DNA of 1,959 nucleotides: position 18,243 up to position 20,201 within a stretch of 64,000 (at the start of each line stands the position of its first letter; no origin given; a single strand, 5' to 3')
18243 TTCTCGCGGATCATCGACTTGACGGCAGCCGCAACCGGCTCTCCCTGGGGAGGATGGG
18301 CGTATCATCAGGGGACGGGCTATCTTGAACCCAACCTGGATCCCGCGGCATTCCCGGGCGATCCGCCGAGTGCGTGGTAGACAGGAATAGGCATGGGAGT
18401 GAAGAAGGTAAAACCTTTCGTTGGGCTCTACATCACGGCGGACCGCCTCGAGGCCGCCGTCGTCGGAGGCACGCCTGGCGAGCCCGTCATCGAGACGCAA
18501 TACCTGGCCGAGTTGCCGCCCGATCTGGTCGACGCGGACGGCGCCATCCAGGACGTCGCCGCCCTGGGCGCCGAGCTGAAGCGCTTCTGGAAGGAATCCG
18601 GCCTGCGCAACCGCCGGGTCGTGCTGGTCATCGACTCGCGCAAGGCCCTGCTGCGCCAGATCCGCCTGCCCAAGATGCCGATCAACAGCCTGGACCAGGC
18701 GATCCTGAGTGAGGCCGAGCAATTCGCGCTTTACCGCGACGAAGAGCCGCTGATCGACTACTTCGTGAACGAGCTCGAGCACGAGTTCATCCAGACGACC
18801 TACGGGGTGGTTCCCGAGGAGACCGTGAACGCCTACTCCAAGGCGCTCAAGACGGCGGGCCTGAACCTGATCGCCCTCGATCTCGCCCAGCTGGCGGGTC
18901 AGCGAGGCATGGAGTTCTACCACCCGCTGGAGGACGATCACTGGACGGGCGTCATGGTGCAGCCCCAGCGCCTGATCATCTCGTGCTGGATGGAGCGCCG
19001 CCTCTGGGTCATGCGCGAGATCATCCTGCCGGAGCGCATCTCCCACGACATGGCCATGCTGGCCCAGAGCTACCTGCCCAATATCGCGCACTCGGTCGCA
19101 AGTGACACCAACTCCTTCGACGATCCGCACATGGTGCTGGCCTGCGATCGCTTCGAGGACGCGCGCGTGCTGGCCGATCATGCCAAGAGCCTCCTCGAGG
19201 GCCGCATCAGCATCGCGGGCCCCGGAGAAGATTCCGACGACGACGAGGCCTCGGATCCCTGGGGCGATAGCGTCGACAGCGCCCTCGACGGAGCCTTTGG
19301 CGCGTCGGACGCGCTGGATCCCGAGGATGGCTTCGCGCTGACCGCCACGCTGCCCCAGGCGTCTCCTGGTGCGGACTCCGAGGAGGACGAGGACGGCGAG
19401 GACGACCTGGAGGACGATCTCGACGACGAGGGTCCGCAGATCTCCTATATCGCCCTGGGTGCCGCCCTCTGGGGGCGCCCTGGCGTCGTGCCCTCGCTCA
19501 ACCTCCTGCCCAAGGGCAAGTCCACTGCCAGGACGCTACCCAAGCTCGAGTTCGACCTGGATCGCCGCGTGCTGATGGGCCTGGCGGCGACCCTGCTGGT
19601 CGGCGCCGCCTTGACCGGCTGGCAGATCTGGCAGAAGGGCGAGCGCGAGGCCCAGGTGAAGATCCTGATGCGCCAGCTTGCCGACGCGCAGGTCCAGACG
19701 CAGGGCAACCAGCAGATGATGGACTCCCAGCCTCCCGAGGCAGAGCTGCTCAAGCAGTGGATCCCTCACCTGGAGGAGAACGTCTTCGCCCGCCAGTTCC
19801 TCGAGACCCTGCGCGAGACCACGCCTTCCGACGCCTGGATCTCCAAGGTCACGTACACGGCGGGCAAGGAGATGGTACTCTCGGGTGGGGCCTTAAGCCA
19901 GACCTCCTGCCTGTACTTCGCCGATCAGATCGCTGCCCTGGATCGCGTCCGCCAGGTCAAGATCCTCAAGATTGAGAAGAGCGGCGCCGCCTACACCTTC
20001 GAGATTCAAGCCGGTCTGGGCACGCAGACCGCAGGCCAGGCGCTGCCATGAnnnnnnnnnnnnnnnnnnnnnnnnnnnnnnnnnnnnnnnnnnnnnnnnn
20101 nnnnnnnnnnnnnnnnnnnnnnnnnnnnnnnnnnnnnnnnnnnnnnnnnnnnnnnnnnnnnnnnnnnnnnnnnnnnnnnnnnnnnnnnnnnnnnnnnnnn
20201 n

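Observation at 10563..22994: Hybrid T4P/T2SS-like machine: M-N fusion, O-P fusion, duplicated platform N-domain, no PilT or PilD in the window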

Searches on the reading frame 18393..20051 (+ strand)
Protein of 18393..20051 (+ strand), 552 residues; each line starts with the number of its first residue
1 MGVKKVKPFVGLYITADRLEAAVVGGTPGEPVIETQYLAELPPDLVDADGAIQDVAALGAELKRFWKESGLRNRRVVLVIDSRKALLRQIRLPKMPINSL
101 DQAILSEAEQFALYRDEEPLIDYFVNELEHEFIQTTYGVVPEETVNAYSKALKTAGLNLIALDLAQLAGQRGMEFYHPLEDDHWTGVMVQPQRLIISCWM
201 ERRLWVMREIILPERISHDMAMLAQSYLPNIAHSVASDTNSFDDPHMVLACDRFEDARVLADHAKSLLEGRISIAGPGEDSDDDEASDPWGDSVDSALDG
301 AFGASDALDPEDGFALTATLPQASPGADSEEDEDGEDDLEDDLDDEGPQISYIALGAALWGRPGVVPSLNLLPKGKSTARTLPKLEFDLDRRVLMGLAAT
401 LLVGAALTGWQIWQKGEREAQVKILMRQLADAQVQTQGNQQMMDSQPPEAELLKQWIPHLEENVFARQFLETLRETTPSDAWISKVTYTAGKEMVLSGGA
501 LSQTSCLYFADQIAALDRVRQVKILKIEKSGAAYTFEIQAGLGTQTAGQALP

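Call 4: search_protein_families(library=pfam, proteins=[window:18393-20051:+], max_evalue=0.01)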
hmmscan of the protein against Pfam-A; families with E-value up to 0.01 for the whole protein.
window:18393-20051:+ (552 aa): 2 families
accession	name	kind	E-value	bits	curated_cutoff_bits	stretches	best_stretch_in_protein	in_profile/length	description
PF11104.14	PilM_2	-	4.7e-07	29.5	27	1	29-176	19-169/340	Type IV pilus assembly protein PilM;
PF05137.18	PilN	-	0.00013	22.4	22.8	1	469-541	2-77/78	Fimbrial assembly protein (PilN)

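Call 6: search_protein_families(library=ncbifam, proteins=[window:18393-20051:+], max_evalue=0.01)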
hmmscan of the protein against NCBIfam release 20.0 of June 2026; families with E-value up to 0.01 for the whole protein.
window:18393-20051:+ (552 aa): 2 families
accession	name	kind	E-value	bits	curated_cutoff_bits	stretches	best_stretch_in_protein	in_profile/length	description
TIGR01175.1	pilM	subfamily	6.3e-13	48.4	133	1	9-173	5-173/348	type IV pilus assembly protein PilM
TIGR01709.2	typeII_sec_gspL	equivalog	1.3e-05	24.4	65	1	39-104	20-80/392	type II secretion system protein GspL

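Call 10: find_homologous_proteins(query=window:18393-20051:+, max_evalue=0.001)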
Query window:18393-20051:+ (552 aa): 21 proteins with E <= 0.001 among 8000 candidates.
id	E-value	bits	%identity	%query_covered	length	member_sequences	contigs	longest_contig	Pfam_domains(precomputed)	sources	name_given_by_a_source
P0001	0.0e+0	1158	93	100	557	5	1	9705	PF11104.15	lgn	-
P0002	0.0e+0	1022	83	100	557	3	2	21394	PF05137.19,PF11104.15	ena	-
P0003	8.4e-295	996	81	100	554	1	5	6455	PF11104.15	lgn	-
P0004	2.7e-294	995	81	100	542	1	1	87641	PF11104.15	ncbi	-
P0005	3.7e-285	965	78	100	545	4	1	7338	PF11104.15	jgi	-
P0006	1.1e-282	956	78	100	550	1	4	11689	PF11104.15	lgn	-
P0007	1.6e-279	946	77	100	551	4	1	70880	PF11104.15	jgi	-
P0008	1.7e-279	946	76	99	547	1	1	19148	PF11104.15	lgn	-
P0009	1.8e-277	939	76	99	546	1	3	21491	PF11104.15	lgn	-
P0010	1.4e-242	824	67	99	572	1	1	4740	PF11104.15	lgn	-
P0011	5.3e-231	786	63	99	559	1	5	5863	PF11104.15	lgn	-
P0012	7.0e-230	782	63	100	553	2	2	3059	PF11104.15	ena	-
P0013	1.8e-226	771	64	98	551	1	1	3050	PF05137.19,PF11104.15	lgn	-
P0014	1.5e-121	425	47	50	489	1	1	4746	PF05137.19,PF11104.15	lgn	-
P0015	1.7e-120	421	40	99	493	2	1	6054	PF11104.15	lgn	-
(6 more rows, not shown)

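Call 12: find_related_loci(query=A1, collection=genome_contigs, flank=10000)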
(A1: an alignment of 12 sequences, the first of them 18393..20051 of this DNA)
Query A1 (552 aa) in genome_contigs; peptide patterns used: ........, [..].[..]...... (x = any residue, [..] = any of these).
598 stretches matched a pattern (row limit reached: there are more); 10 encode a relative of the query (tblastn E <= 1e-3); 10 distinct loci.
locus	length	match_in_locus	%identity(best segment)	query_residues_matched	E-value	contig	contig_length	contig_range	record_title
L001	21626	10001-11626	81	1-552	0e+0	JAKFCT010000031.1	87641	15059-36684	MAG: Candidatus Sericytochromatia bacterium isolate LC028 contig-124_202, whole genome shotgun sequence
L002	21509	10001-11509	42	10-542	4e-140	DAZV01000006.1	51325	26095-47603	MAG TPA_asm: Candidatus Sericytochromatia bacterium S15B-MN24 CBMW_12 SRR636581.qc.1_paired_contig_553, whole genome sho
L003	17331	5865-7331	40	3-552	1e-120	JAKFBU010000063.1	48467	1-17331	MAG: Candidatus Sericytochromatia bacterium isolate LC003 contig-124_394, whole genome shotgun sequence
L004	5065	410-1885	38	3-552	5e-104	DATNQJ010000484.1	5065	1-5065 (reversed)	MAG TPA_asm: Stenomitos sp. isolate SMAG_U16504 k141_79252, whole genome shotgun sequence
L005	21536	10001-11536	32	3-546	8e-85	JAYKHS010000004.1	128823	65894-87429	MAG: Candidatus Sericytochromatia bacterium isolate 243584 NODE_6504473, whole genome shotgun sequence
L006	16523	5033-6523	34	3-542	8e-85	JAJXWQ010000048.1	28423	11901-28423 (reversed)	MAG: bacterium isolate BP5.bin90 NODE_2568_length_28423_cov_1.794741, whole genome shotgun sequence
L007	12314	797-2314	32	5-542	8e-82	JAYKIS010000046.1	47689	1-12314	MAG: Candidatus Sericytochromatia bacterium isolate 593175 NODE_14773597, whole genome shotgun sequence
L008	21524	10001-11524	32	3-542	4e-81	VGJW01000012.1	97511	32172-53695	MAG: Candidatus Tanganyikabacteria bacterium isolate K_Offshore_40m_m2_103 K_Offshore_40m_m2_103_Ga0194133_10000351, who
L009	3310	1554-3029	42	5-543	5e-67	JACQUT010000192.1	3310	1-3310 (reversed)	MAG: Cyanobacteria bacterium NC_groundwater_1444_Ag_S-0.65um_54_12 S_p65_S5_coassembly_k141_2586897, whole genome shotgu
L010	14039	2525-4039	38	3-542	1e-60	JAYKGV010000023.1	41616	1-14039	MAG: Candidatus Sericytochromatia bacterium isolate 123469 NODE_18044382, whole genome shotgun sequence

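Call 16: search_solved_structures(query=window:18393-20051:+, max_evalue=1, show_alignments=2)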
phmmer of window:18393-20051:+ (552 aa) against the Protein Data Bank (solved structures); distinct sequences matched with E-value up to 1: 4.
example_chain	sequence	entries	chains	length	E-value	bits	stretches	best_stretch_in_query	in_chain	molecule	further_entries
2ych_A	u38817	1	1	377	2.2e-13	52.8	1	10-175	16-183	COMPETENCE PROTEIN PILM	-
3jc8_Ma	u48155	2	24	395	0.00015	23.6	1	38-172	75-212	Type IV pilus biogenesis protein PilM | PilM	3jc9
5eox_A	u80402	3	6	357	0.021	16.5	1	4-172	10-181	Type 4 fimbrial biogenesis protein PilM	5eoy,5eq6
5eou_A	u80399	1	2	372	0.023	16.4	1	4-172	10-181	Type 4 fimbrial biogenesis protein PilM,Type 4 fimbrial biogenesis protein PilN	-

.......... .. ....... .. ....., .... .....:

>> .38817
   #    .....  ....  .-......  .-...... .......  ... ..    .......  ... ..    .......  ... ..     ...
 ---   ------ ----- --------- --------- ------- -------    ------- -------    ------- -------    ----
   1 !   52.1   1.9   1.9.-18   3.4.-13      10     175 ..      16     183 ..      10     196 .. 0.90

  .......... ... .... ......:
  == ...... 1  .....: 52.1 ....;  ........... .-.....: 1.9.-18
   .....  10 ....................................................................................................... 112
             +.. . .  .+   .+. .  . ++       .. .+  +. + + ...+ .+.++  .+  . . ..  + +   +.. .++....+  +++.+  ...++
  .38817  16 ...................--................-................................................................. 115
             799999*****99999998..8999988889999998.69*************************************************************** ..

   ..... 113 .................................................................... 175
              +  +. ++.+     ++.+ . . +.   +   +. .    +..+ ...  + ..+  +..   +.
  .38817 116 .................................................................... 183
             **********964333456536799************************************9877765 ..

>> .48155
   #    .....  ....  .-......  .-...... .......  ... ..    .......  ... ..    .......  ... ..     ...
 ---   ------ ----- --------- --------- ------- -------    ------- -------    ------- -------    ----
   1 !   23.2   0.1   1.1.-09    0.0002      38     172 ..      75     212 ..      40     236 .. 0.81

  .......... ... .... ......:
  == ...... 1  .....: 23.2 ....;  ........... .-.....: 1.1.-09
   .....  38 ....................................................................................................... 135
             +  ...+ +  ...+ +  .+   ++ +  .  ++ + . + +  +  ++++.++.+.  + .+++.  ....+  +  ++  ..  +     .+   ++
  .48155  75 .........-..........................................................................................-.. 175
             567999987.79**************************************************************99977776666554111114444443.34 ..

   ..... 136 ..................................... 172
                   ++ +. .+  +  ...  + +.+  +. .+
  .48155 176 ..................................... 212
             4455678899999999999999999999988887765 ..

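Call 30: predict_structure(alignment_id=A1)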
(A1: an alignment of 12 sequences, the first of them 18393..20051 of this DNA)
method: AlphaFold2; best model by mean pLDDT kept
length: 552 residues; sequences in the alignment: 12
mean_pLDDT: 73.4   pTM: 0.56
mean pLDDT of the five models: 73.4, 70.4, 69.5, 68.2, 64.4
residues with pLDDT >= 90: 163; 70-90: 202; 50-70: 68; < 50: 119
segments of 3 or more residues with pLDDT < 50: 1-4, 279-346, 375-411, 546-550
pLDDT, mean of each block of 10 residues (from residue 1): 60 92 84 88 90 95 94 92 88 82 81 72 81 87 92 95 93 87 85 88 87 73 89 81 80 87 88 74 38 40 35 32 34 37 48 92 86 52 30 40 44 53 68 71 54 55 74 86 87 88 91 85 92 92 56 48
secondary structure, 60 per line:
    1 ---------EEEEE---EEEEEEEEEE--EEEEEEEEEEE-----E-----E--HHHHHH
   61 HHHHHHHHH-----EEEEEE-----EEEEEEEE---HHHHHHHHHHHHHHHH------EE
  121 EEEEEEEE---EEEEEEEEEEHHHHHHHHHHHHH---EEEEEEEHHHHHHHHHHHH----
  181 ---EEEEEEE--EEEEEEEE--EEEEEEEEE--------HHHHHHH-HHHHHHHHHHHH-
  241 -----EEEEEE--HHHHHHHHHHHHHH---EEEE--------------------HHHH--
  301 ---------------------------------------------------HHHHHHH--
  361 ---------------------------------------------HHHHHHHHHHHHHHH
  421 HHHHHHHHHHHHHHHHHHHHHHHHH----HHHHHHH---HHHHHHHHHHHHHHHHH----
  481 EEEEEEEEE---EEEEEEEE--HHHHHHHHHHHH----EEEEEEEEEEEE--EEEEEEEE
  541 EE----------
elements in order: E10-14 E18-27 E30-40 H55-69 E75-80 E86-93 H97-112 E119-128 E132-141 H142-154 E158-164 H165-176 E184-190 E193-200 E203-211 H220-226 H228-239 E246-251 H254-267 E271-274 H295-298 H352-358 H406-445 H450-456 H460-476 E481-489 E493-500 H503-514 E519-530 E533-542

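Call 34: fold_search(model_id=the predicted structure, library=pdb)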
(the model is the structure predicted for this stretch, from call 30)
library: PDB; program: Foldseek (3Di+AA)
matches with E <= 10: 1464; with E <= 0.001: 121
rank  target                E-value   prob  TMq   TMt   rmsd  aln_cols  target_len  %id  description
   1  2ych_A                2.1e-18  1.00  0.40  0.63   5.6       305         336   21  PilM-PilN type IV pilus biogenesis complex (released 2011-05-11)
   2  5eou_A                2.2e-18  1.00  0.35  0.56   7.0       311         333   16  Pseudomonas aeruginosa PilM:PilN1-12 bound to ATP (released 2016-04-27)
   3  5eox_B                9.7e-18  1.00  0.36  0.52   7.8       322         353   17  Pseudomonas aeruginosa PilM bound to ADP (released 2016-04-27)
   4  5eoy_A                1.3e-17  1.00  0.37  0.53   7.3       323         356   18  Pseudomonas aeruginosa SeMet-PilM bound to ADP (released 2016-04-27)
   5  5eou_B                2.5e-17  1.00  0.39  0.58   6.7       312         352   17  Pseudomonas aeruginosa PilM:PilN1-12 bound to ATP (released 2016-04-27)
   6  5eoy_B                2.7e-17  1.00  0.36  0.52   7.8       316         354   17  Pseudomonas aeruginosa SeMet-PilM bound to ADP (released 2016-04-27)
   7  5eox_A                8.8e-17  1.00  0.35  0.51   8.0       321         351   17  Pseudomonas aeruginosa PilM bound to ADP (released 2016-04-27)
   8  5eq6_B                2.4e-16  1.00  0.35  0.51   8.2       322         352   16  Pseudomonas aeruginosa PilM bound to AMP-PNP (released 2016-04-27)
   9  5eq6_A                4.3e-16  1.00  0.35  0.50   8.3       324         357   17  Pseudomonas aeruginosa PilM bound to AMP-PNP (released 2016-04-27)
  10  3jc8_Ma               1.6e-15  1.00  0.38  0.58   7.2       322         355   13  Architectural model of the type IVa pilus machine in a piliated state (released 2016-03-16)
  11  7q6f_A                2.7e-12  1.00  0.37  0.50   6.0       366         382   11  Vibrio maritimus FtsA 1-396 ATP, double filament (released 2022-09-21)
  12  3wt0_C                4.5e-12  1.00  0.33  0.45   7.6       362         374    8  Crystal Structure Analysis of Cell Division Protein (released 2015-04-29)
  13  3wt0_D                5.9e-12  1.00  0.32  0.44   8.4       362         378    9  Crystal Structure Analysis of Cell Division Protein (released 2015-04-29)
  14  3wqt_A                1.5e-11  1.00  0.32  0.45   7.7       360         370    8  Staphylococcus aureus FtsA complexed with AMPPNP (released 2014-10-08)
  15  7q6i_B                1.7e-11  1.00  0.34  0.47   6.9       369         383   11  Vibrio maritimus FtsA 1-396 ATP and FtsN 1-29, bent tetramers in double filament arrangement (released 2022-09-21)
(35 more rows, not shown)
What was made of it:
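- On Type II secretion system: The fold match to EpsL (5e-8) is far weaker than to PilM (2e-18) (calls 6, 34).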
